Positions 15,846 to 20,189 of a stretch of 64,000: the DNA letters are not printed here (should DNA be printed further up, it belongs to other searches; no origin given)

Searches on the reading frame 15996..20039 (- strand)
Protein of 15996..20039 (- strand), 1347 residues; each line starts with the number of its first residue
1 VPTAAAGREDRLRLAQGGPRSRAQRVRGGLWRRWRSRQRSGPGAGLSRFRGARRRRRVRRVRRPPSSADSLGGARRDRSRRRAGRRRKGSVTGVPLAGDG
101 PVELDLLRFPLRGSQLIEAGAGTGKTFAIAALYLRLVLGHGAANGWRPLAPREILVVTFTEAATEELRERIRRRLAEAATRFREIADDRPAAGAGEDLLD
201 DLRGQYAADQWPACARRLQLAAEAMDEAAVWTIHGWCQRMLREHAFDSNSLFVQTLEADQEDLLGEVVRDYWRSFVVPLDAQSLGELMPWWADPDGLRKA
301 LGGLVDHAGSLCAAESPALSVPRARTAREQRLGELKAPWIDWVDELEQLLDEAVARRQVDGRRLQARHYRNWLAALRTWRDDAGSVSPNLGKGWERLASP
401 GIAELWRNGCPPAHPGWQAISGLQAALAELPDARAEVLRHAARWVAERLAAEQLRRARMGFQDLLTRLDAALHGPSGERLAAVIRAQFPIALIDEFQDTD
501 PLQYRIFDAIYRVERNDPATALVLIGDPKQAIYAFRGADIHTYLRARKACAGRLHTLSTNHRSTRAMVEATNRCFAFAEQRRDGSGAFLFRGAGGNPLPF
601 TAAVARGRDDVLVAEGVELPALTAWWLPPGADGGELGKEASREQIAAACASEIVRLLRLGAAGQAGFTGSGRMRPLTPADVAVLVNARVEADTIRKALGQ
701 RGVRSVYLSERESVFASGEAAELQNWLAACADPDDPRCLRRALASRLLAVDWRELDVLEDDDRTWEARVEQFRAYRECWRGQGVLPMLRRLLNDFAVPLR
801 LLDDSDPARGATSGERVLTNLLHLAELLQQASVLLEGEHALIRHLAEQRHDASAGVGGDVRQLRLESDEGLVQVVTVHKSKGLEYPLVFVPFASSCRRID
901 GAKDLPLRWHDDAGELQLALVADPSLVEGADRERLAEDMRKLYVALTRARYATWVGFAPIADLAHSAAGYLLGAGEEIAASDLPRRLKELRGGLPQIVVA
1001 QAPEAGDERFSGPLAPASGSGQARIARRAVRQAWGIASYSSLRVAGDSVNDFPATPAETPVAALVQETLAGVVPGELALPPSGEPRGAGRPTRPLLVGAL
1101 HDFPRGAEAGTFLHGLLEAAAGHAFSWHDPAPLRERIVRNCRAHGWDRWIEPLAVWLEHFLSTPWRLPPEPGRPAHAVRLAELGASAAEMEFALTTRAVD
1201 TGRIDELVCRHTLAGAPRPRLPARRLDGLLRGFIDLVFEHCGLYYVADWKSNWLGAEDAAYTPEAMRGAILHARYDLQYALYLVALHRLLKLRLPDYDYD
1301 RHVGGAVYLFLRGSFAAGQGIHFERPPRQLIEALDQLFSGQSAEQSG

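Call 40: search_protein_families(library=pfam, proteins=[window:15996-20039:-], max_evalue=0.001)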
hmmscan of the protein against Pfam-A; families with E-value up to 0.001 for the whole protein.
window:15996-20039:- (1347 aa): 6 families
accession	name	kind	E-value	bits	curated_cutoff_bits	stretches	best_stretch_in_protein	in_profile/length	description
PF00580.27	UvrD-helicase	-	2.4e-48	165.6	23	1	111-549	12-269/271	UvrD/REP helicase N-terminal domain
PF13361.12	UvrD_C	-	8.7e-17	62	25.6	1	869-955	284-345/350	UvrD-like helicase C-terminal domain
PF13245.12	AAA_19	-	1.5e-13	51.6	25.1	2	116-183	15-70/134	AAA domain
PF13538.12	UvrD_C_2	-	4.6e-08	33.2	27.4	1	873-896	3-28/52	UvrD-like helicase C-terminal domain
PF12705.13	PDDEXK_1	-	5.7e-06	26.9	22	1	1108-1317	36-195/247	PD-(D/E)XK nuclease superfamily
PF13481.12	AAA_25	-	0.00016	21.8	27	1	112-185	33-105/195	AAA domain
